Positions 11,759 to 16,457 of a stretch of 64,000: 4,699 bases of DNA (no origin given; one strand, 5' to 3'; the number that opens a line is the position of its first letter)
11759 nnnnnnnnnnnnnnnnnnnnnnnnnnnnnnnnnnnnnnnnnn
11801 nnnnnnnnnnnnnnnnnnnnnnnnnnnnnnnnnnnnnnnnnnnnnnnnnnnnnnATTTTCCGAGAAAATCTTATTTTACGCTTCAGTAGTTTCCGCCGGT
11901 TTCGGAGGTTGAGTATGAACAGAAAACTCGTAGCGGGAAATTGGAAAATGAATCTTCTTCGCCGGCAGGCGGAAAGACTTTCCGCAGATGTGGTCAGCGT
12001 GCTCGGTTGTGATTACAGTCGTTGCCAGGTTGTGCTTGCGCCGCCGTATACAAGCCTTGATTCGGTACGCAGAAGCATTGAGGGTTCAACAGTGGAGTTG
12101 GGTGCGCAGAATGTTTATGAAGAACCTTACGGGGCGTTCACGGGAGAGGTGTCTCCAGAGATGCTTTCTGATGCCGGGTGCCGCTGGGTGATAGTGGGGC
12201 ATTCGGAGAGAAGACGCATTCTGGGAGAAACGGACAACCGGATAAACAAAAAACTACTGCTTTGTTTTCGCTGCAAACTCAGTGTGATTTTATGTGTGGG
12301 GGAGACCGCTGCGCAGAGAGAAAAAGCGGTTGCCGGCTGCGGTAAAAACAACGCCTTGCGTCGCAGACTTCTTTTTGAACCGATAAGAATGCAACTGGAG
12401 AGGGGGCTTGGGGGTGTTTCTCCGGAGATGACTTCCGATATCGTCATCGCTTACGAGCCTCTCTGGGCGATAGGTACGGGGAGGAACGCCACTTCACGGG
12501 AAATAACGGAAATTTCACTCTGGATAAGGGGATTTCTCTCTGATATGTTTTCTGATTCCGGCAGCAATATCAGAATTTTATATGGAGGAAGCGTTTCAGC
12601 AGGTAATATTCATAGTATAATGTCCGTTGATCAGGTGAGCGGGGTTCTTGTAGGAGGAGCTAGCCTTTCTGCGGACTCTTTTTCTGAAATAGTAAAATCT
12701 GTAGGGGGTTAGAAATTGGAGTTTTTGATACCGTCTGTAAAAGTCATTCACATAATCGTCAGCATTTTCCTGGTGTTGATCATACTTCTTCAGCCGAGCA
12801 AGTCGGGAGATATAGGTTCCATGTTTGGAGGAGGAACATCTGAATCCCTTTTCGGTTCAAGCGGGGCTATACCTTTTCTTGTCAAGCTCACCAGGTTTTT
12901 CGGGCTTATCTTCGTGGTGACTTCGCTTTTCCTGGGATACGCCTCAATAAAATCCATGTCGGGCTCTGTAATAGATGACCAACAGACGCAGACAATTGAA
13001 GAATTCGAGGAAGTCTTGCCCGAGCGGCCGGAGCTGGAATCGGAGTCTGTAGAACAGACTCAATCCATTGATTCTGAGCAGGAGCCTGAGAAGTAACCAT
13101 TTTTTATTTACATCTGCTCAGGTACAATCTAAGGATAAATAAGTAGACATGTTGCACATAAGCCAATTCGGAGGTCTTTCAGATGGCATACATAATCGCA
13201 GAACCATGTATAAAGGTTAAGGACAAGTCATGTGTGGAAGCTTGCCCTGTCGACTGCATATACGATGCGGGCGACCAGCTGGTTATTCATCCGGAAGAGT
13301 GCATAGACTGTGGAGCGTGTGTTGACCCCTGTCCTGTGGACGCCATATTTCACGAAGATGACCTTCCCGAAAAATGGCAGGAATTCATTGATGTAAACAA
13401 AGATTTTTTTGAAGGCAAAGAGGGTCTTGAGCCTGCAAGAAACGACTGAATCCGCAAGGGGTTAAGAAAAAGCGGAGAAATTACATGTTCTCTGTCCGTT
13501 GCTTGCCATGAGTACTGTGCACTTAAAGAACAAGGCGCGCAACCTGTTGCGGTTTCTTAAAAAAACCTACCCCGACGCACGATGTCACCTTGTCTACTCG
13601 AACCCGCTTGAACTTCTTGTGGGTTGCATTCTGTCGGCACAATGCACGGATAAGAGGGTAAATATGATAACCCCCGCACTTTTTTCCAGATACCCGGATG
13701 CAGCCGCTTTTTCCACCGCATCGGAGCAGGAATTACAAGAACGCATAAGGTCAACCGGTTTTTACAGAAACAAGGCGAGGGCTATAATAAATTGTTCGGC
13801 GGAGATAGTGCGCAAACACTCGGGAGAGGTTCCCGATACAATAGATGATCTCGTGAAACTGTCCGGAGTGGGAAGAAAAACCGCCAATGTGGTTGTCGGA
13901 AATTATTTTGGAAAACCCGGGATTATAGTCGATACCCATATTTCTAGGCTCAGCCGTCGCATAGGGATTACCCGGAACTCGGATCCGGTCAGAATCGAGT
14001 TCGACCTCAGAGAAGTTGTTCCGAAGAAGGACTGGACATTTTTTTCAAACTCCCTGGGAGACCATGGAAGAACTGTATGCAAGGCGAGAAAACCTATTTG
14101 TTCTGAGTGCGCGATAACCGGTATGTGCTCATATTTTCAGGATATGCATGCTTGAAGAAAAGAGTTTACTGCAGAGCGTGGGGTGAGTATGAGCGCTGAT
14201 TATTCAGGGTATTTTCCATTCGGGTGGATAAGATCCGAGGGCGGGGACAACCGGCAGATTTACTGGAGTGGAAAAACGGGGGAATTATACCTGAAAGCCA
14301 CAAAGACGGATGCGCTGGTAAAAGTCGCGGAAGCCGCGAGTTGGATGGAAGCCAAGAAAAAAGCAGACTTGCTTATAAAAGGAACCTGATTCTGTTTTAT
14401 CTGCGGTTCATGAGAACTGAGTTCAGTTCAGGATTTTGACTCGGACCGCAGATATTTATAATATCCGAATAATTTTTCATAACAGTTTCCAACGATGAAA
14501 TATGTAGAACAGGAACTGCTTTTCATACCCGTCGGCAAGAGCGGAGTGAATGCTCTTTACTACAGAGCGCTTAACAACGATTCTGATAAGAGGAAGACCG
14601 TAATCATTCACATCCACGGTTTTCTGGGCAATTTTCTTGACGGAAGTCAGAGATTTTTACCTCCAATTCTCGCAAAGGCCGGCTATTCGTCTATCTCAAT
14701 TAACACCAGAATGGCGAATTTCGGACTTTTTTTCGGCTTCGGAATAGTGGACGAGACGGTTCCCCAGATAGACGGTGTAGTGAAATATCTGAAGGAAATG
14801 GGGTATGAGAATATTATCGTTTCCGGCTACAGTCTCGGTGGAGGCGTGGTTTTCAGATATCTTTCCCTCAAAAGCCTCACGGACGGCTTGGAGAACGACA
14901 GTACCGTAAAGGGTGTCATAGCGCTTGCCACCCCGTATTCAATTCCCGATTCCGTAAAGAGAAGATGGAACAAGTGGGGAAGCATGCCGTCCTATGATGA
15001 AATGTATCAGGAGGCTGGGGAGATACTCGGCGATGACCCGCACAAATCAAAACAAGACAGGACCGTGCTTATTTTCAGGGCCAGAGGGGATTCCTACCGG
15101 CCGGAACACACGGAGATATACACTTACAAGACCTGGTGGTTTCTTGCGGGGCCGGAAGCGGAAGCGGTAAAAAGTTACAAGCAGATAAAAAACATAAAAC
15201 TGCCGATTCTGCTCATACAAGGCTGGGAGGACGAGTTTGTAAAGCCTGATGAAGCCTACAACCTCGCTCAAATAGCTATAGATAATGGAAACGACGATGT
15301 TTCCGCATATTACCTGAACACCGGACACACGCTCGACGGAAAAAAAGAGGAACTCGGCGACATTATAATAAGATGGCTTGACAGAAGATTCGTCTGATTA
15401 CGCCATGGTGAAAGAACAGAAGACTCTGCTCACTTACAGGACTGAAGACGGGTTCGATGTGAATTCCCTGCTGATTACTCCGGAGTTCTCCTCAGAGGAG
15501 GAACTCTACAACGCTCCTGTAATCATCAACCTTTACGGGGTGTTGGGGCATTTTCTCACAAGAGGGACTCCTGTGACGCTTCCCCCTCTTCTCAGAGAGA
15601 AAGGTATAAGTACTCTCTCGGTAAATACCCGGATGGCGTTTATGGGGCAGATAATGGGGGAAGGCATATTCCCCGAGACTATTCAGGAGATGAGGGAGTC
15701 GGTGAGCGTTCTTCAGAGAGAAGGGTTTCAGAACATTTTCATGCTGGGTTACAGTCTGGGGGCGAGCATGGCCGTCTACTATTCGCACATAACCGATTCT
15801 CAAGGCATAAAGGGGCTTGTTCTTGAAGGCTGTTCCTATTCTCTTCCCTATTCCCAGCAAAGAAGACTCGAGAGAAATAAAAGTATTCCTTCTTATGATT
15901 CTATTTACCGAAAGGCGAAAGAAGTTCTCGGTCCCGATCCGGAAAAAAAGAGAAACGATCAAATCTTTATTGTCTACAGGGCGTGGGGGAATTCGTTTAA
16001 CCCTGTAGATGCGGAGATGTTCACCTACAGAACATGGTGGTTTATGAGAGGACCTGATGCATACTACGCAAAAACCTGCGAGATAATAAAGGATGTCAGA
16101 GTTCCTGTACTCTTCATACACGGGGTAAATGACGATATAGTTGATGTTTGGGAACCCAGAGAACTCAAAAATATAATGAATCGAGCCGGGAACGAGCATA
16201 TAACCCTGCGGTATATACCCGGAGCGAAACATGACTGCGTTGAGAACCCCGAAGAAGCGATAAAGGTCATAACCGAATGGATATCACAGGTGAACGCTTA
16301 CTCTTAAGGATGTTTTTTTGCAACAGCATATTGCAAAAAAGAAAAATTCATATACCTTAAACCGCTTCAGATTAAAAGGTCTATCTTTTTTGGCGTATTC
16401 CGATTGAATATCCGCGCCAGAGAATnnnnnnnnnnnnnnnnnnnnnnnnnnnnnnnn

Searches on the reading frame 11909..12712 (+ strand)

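Call 18: search_protein_families(library=pfam, proteins=[window:11909-12712:+], max_evalue=0.00001)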
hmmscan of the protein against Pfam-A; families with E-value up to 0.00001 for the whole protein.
window:11909-12712:+ (267 aa): 1 family
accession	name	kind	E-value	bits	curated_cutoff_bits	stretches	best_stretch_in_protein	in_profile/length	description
PF00121.24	TIM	-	7.1e-79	265.2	20.1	1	6-264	1-244/245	Triosephosphate isomerase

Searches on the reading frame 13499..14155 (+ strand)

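Call 18: search_protein_families(library=pfam, proteins=[window:13499-14155:+], max_evalue=0.00001)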
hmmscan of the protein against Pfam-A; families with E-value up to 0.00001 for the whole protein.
window:13499-14155:+ (218 aa): 2 families
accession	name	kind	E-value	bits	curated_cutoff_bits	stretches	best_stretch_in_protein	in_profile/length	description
PF00730.31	HhH-GPD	-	1.8e-25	89.8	26.2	1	41-176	1-108/108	HhH-GPD superfamily base excision DNA repair protein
PF00633.29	HHH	-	1.5e-08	34.5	24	1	107-133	2-28/30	Helix-hairpin-helix motif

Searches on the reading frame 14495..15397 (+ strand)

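Call 18: search_protein_families(library=pfam, proteins=[window:14495-15397:+], max_evalue=0.00001)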
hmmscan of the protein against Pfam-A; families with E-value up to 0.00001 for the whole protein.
window:14495-15397:+ (300 aa): 3 families
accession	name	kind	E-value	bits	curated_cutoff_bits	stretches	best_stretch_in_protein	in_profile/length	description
PF00561.26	Abhydrolase_1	-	9.4e-09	35.7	25.8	1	36-260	2-224/245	alpha/beta hydrolase fold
PF12146.15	Hydrolase_4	-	1.2e-06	28.5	27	1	92-260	62-216/239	Serine aminopeptidase, S33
PF00326.27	Peptidase_S9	-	2.2e-06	27.8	22.6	0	222-287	129-198/213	Prolyl oligopeptidase family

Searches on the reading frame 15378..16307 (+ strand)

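Call 18: search_protein_families(library=pfam, proteins=[window:15378-16307:+], max_evalue=0.00001)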
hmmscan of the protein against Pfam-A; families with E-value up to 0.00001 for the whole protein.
window:15378-16307:+ (309 aa): 3 families
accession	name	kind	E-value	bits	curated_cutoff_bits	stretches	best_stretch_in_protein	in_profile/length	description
PF12146.15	Hydrolase_4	-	8.7e-10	38.7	27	0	237-289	187-236/239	Serine aminopeptidase, S33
PF02230.22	Abhydrolase_2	-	1.8e-06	28.4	23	0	96-162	81-148/217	Phospholipase/Carboxylesterase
PF00326.27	Peptidase_S9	-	2.9e-06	27.4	22.6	1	226-302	126-206/213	Prolyl oligopeptidase family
